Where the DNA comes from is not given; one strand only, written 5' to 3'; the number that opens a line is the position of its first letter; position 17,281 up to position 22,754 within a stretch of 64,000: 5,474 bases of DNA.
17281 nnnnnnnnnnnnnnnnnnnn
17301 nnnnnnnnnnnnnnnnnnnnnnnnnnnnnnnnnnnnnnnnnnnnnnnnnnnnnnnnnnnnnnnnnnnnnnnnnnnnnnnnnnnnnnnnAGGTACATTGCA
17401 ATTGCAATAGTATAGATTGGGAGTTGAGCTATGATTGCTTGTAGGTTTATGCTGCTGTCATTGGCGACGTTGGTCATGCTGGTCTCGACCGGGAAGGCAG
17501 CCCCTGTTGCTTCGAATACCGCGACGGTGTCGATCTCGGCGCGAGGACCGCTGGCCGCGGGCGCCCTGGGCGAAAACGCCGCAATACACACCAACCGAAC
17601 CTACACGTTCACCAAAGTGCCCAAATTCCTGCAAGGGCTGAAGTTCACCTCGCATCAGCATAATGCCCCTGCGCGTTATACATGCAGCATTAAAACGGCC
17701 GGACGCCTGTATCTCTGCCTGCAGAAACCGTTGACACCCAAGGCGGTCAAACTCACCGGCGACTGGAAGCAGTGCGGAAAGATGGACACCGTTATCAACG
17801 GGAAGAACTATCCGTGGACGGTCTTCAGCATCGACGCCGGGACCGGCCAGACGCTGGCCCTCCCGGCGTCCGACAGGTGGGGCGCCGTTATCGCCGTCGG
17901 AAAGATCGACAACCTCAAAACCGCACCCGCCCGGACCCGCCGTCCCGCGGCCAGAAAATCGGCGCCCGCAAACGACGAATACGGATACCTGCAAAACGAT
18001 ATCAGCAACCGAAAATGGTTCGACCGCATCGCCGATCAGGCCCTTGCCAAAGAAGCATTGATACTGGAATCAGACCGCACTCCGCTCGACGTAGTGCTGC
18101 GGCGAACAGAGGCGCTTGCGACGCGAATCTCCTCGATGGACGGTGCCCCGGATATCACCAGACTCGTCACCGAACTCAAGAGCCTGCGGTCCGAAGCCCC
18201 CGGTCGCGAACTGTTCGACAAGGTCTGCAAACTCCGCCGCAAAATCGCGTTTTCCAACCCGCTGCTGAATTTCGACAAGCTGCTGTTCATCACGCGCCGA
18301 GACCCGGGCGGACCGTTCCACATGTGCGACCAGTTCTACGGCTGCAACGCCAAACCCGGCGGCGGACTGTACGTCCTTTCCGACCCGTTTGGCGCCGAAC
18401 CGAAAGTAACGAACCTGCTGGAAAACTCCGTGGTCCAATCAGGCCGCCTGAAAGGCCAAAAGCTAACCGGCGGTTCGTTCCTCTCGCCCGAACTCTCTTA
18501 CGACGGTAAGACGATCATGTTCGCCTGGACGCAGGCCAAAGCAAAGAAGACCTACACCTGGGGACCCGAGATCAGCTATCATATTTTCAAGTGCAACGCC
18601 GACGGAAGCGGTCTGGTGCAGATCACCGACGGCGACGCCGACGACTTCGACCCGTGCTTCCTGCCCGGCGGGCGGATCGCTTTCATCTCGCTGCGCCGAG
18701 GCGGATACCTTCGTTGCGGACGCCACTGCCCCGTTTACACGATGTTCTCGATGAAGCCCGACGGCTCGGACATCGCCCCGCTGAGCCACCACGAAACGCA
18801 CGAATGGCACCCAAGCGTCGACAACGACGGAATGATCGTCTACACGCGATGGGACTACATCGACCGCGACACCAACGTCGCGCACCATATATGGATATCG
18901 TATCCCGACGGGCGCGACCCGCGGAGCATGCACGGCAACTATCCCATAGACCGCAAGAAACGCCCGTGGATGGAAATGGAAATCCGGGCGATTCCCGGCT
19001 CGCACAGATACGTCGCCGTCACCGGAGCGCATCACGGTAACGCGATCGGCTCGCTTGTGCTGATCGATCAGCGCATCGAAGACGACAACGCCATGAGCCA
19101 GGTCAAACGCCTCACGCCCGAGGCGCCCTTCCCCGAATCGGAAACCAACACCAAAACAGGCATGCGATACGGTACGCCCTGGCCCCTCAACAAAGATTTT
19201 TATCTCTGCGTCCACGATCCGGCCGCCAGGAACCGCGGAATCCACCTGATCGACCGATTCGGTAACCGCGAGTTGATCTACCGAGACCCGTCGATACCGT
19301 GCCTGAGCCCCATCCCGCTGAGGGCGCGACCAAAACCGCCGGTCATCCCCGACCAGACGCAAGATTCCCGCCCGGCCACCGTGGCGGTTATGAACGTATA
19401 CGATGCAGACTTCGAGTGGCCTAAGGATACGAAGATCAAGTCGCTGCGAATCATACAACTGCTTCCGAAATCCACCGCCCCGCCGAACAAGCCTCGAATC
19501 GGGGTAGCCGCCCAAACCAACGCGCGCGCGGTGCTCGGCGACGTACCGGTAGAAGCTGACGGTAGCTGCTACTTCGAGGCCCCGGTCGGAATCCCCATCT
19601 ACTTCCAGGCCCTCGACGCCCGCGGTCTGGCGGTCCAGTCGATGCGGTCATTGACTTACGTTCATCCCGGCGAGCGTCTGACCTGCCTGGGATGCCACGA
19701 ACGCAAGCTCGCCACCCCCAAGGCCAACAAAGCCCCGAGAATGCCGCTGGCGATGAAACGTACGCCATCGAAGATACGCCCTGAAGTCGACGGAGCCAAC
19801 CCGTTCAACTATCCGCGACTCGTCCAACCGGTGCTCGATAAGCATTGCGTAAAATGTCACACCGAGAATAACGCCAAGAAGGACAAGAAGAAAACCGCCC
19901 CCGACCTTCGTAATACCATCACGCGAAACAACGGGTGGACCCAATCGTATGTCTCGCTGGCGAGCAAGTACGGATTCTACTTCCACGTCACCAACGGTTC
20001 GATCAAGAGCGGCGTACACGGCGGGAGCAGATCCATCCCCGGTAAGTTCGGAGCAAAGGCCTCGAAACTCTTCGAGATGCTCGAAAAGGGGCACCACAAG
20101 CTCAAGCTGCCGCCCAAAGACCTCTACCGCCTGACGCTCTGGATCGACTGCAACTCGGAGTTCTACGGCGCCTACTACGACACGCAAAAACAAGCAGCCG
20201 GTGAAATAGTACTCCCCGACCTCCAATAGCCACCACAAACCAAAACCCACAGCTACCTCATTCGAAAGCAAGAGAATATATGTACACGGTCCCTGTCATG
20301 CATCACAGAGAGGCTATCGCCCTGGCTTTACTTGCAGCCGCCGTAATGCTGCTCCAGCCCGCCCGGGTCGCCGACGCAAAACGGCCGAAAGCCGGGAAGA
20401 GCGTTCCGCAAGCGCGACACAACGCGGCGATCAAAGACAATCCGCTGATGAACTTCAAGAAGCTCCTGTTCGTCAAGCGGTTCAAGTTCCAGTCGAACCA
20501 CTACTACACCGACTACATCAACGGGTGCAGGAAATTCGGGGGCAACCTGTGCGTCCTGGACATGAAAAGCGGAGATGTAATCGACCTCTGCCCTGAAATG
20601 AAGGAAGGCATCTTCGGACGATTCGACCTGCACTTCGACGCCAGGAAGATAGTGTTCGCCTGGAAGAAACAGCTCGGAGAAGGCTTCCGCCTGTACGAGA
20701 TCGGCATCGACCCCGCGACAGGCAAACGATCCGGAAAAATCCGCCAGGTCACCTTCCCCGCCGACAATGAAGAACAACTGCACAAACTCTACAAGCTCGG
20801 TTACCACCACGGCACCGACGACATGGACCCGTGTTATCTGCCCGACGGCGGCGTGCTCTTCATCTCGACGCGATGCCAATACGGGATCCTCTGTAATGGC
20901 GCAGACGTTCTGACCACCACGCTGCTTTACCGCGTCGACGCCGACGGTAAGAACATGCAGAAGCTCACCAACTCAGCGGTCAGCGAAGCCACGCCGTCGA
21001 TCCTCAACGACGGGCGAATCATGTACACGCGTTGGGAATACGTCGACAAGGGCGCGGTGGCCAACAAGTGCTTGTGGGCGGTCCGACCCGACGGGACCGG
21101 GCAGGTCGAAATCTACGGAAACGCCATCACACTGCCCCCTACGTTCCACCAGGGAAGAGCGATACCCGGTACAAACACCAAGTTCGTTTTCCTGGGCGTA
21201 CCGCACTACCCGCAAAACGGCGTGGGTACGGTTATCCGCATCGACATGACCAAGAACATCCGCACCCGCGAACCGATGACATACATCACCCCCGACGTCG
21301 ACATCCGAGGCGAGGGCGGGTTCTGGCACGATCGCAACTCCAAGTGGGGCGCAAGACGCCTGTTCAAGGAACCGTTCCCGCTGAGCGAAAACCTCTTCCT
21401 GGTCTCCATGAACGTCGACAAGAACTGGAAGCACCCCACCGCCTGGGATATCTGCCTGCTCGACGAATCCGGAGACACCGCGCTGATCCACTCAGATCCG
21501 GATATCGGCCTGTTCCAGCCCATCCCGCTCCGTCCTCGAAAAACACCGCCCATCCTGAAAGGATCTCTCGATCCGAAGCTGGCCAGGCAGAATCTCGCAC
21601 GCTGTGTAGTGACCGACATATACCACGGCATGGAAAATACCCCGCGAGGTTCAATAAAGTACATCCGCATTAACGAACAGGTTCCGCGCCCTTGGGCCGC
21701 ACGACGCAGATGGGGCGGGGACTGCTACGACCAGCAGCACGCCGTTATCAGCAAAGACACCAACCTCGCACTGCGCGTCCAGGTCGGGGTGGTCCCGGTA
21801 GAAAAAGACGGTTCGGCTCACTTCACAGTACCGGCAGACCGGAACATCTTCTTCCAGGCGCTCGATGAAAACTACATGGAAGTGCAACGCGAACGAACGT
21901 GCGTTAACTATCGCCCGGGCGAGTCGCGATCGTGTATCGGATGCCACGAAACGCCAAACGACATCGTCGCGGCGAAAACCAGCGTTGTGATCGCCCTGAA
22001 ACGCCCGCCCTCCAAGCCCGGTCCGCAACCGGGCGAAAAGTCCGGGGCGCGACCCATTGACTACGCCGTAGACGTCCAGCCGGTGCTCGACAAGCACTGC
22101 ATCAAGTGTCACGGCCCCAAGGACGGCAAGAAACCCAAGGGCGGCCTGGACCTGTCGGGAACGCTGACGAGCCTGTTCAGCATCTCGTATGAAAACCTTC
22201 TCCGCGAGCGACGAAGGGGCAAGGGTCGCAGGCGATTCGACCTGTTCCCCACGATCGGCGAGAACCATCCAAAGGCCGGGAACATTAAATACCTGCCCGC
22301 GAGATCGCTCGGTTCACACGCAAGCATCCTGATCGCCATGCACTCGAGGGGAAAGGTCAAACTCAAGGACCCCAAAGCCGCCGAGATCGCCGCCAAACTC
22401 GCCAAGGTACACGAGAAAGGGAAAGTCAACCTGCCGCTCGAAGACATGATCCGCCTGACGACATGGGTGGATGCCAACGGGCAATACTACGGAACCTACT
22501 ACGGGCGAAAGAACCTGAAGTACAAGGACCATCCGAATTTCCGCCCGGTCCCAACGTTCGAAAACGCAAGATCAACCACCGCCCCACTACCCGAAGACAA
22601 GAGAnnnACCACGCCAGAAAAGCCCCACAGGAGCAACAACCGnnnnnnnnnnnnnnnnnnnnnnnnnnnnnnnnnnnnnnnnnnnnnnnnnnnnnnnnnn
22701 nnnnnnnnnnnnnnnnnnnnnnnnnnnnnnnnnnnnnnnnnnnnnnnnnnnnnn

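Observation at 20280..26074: Very recent duplication: members 2 and 3 share a core of ~80% aa identity but differ by presence or absence of a ~450-aa N-terminal LamG-containing region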

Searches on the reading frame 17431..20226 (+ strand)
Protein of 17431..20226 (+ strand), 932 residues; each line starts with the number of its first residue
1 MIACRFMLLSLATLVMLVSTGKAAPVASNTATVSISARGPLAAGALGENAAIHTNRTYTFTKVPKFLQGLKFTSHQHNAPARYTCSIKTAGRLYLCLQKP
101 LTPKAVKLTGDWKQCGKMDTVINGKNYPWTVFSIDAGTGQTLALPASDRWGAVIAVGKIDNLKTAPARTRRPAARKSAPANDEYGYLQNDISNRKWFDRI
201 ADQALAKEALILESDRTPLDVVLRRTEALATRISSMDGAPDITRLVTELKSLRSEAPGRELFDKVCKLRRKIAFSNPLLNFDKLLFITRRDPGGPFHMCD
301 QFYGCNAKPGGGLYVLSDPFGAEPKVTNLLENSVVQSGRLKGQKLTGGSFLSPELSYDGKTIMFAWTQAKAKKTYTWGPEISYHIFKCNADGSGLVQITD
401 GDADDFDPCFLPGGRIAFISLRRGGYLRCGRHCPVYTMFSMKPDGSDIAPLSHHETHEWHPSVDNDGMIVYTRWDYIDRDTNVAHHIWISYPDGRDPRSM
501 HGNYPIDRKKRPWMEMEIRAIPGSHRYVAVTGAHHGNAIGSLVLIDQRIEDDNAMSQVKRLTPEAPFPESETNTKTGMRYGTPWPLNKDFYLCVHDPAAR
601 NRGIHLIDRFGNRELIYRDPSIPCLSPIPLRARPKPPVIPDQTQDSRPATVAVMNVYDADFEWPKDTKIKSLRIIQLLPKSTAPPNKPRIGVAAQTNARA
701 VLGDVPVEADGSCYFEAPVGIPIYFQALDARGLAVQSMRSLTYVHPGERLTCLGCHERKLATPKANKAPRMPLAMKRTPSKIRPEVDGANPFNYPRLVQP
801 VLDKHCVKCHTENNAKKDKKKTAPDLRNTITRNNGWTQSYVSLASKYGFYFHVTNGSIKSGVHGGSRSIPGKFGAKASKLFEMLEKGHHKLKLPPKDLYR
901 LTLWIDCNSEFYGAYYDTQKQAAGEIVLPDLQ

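Call 8: search_protein_families(library=pfam, proteins=[window:17431-20226:+], max_evalue=0.01)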
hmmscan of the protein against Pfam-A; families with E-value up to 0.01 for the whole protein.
window:17431-20226:+ (932 aa): 3 families
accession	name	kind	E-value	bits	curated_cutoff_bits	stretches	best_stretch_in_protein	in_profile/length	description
PF18582.6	HZS_alpha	-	5.2e-21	75.4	26.6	1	668-757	2-98/98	Hydrazine synthase alpha subunit middle domain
PF14522.11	Cytochrome_C7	-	0.0037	17.5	24.8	1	746-821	9-59/67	Cytochrome c7 and related cytochrome c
PF00034.26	Cytochrom_C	-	0.0088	17.8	21.3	0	802-843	8-47/90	Cytochrome c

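Call 41: search_protein_families(library=ncbifam, proteins=[window:17431-20226:+], max_evalue=0.01)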
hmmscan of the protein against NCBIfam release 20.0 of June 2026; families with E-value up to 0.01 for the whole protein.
window:17431-20226:+ (932 aa): 2 families
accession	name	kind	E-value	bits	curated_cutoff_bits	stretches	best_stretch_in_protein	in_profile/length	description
NF052339.1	hydrazine_alpha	equivalog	2.3e-11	42.4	800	1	697-757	525-585/804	hydrazine synthase subunit alpha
TIGR02800.1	propeller_TolB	equivalog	0.00099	18.1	343.15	1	348-470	235-337/418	Tol-Pal system beta propeller repeat protein TolB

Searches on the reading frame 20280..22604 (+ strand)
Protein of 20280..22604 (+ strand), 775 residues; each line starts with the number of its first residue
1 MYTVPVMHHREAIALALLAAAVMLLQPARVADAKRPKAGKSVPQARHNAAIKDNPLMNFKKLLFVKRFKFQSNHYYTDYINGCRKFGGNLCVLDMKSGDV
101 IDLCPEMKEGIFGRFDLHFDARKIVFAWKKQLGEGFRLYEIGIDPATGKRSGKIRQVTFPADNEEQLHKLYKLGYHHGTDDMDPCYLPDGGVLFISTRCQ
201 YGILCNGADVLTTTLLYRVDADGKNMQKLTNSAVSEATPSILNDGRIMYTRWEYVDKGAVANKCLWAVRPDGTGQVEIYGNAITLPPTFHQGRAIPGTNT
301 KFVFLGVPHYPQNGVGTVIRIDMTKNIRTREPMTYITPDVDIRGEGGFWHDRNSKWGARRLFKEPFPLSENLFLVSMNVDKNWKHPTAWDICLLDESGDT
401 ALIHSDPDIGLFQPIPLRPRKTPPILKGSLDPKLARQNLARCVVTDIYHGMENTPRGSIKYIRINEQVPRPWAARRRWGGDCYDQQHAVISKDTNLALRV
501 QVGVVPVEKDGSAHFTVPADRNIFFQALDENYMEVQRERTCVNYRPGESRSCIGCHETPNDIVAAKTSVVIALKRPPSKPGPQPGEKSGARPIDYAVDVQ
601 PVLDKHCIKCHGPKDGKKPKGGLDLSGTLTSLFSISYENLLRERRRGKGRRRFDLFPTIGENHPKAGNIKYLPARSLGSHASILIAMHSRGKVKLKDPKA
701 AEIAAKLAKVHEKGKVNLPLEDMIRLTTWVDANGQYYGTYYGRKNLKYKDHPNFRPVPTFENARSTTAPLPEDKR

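Call 8: search_protein_families(library=pfam, proteins=[window:20280-22604:+], max_evalue=0.01)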
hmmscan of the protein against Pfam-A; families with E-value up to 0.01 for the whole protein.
window:20280-22604:+ (775 aa): 1 family
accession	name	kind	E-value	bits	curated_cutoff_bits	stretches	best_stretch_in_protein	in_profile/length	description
PF18582.6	HZS_alpha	-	1.6e-22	80.3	26.6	1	457-557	1-98/98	Hydrazine synthase alpha subunit middle domain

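Call 29: find_related_loci(query=window:20280-22604:+, collection=genome_contigs, flank=8000)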
Query window:20280-22604:+ (775 aa) in genome_contigs; peptide patterns used: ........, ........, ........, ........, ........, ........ (x = any residue, [..] = any of these).
208 stretches matched a pattern; 194 encode a relative of the query (tblastn E <= 1e-3); the best 80 are kept; 80 distinct loci.
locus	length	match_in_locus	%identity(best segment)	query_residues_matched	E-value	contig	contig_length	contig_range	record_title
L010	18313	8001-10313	86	1-775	0e+0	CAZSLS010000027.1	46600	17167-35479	MAG TPA_asm: uncultured Planctomycetaceae bacterium isolate SRP260945_co1_237 genome assembly, contig: NODE_1006_length_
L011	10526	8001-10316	85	1-775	0e+0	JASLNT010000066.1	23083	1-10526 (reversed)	MAG: Phycisphaerae bacterium isolate Arabian11_MAG_18 c_000000966454, whole genome shotgun sequence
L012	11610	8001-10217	84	35-775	0e+0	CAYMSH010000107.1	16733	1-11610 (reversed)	MAG TPA_asm: uncultured Planctomycetaceae bacterium isolate binchicken_co141_31 genome assembly, contig: NODE_14620_leng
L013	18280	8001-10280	79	12-775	0e+0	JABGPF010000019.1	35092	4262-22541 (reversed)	MAG: Phycisphaerales bacterium isolate co234_bin25 NODE_2461_length_35092_cov_5.400177, whole genome shotgun sequence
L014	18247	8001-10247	63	40-775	0e+0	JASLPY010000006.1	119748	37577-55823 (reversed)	MAG: Kiritimatiellia bacterium isolate Arabian11_MAG_70 NODE_6_length_119748_cov_8.571350, whole genome shotgun sequence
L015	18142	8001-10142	65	57-775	0e+0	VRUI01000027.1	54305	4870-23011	MAG: Planctomycetota bacterium isolate MohnsGC08_bin187 NODE_27_length_54305_cov_37.616010, whole genome shotgun sequenc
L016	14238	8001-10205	62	49-775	0e+0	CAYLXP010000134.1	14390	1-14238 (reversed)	MAG TPA_asm: uncultured Victivallales bacterium isolate SRP200020_co4_239 genome assembly, contig: NODE_4608_length_1439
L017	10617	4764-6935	63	52-774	0e+0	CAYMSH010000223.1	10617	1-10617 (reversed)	MAG TPA_asm: uncultured Planctomycetaceae bacterium isolate binchicken_co141_31 genome assembly, contig: NODE_24450_leng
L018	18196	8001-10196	62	49-775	0e+0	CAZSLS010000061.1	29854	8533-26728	MAG TPA_asm: uncultured Planctomycetaceae bacterium isolate SRP260945_co1_237 genome assembly, contig: NODE_2224_length_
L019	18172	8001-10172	62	52-775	0e+0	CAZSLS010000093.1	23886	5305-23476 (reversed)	MAG TPA_asm: uncultured Planctomycetaceae bacterium isolate SRP260945_co1_237 genome assembly, contig: NODE_3197_length_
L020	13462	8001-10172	62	52-775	0e+0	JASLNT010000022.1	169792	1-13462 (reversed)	MAG: Phycisphaerae bacterium isolate Arabian11_MAG_18 c_000000227600, whole genome shotgun sequence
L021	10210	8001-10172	62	52-775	0e+0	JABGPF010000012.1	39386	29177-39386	MAG: Phycisphaerales bacterium isolate co234_bin25 NODE_2073_length_39386_cov_5.586560, whole genome shotgun sequence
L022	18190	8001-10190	61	61-775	0e+0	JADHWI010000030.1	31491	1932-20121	MAG: Kiritimatiellae bacterium isolate BS750m-G23 BS-750m-C1665, whole genome shotgun sequence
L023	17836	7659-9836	60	48-775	0e+0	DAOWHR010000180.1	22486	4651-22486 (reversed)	MAG TPA_asm: Anaerohalosphaeraceae bacterium isolate CSMAG_2022 CSMAG_2022_k141_5523958_length_22486_cov_10.0000, whole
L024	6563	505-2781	59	18-775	0e+0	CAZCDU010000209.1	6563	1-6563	MAG TPA_asm: uncultured Victivallales bacterium isolate binchicken_co142_396 genome assembly, contig: NODE_31734_length_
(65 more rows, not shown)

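Call 41: search_protein_families(library=ncbifam, proteins=[window:20280-22604:+], max_evalue=0.01)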
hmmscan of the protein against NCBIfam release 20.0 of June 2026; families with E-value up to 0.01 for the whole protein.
window:20280-22604:+ (775 aa): 1 family
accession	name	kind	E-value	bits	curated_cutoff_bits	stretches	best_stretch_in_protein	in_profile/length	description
NF052339.1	hydrazine_alpha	equivalog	9.7e-18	63.4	800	2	456-561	480-589/804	hydrazine synthase subunit alpha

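Call 63: find_encoding_contigs(protein=window:20280-22604:+, flank=6000, max_places=6)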
Protein window:20280-22604:+ (775 aa): 4 contigs read that carry it; 4 places shown.
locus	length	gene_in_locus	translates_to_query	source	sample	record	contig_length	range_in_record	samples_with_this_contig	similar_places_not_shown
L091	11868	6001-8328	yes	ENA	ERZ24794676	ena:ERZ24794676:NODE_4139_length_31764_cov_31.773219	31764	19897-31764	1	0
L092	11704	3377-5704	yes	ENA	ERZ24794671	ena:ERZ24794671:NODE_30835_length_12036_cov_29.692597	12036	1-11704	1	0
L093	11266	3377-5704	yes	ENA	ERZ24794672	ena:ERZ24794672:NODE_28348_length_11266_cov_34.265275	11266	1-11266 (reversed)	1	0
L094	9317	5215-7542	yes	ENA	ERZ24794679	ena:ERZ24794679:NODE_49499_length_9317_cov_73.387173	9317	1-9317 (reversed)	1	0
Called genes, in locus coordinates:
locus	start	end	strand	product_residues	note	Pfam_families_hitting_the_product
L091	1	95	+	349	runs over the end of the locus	PF08495:FIST, PF10442:FIST_C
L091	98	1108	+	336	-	PF20434:BD-FAE, PF00326:Peptidase_S9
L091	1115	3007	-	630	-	-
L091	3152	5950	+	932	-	PF18582:HZS_alpha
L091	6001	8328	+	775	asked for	PF18582:HZS_alpha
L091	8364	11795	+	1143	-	PF13385:Laminin_G_3, PF18582:HZS_alpha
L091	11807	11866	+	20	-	?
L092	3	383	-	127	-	?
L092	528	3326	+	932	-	PF18582:HZS_alpha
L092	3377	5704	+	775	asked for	PF18582:HZS_alpha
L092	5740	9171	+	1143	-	PF13385:Laminin_G_3, PF18582:HZS_alpha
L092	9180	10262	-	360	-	PF00150:Cellulase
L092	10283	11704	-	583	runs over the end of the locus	?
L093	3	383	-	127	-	?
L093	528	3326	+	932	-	PF18582:HZS_alpha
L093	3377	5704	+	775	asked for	PF18582:HZS_alpha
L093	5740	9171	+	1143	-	PF13385:Laminin_G_3, PF18582:HZS_alpha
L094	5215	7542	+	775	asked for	PF18582:HZS_alpha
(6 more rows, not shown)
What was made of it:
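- An identical 775-aa product occurs on four independently assembled contigs (call 63).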

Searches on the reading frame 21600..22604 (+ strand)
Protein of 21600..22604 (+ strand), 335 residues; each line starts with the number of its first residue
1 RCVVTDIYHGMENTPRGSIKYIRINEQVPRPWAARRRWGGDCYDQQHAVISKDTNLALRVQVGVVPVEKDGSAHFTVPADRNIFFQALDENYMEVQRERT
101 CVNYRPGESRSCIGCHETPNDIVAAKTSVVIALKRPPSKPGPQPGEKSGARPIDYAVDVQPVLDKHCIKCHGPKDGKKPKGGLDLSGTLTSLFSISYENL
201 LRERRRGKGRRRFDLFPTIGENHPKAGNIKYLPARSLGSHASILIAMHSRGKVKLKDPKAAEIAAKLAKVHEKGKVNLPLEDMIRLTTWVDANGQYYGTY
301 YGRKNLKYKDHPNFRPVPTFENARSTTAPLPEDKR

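Call 68: search_solved_structures(query=window:21600-22604:+, max_evalue=1, show_alignments=2)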
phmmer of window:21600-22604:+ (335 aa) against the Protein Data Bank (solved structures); distinct sequences matched with E-value up to 1: 1.
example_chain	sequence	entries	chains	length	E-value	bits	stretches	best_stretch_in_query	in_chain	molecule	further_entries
5c2v_A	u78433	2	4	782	5.2e-11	45.4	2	11-117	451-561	HYDRAZINE SYNTHASE ALPHA SUBUNIT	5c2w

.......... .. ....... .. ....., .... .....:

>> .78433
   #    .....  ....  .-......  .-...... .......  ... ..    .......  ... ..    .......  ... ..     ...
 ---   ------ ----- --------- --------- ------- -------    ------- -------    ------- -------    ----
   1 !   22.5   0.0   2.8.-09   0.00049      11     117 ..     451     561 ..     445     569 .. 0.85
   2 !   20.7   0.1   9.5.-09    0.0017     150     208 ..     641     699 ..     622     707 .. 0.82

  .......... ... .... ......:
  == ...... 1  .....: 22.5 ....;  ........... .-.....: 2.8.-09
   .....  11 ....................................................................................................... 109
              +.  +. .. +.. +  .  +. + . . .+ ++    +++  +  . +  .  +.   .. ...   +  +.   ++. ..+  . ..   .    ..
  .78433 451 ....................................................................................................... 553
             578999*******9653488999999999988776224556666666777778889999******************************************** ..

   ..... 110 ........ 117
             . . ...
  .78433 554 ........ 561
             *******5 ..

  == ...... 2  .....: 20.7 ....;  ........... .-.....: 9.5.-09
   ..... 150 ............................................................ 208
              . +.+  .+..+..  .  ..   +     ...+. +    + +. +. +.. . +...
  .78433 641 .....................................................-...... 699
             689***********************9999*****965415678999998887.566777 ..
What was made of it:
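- Closest known: Hydrazine synthase alpha subunit. Same: The two CxxCH motifs are at aligned positions (call 68).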
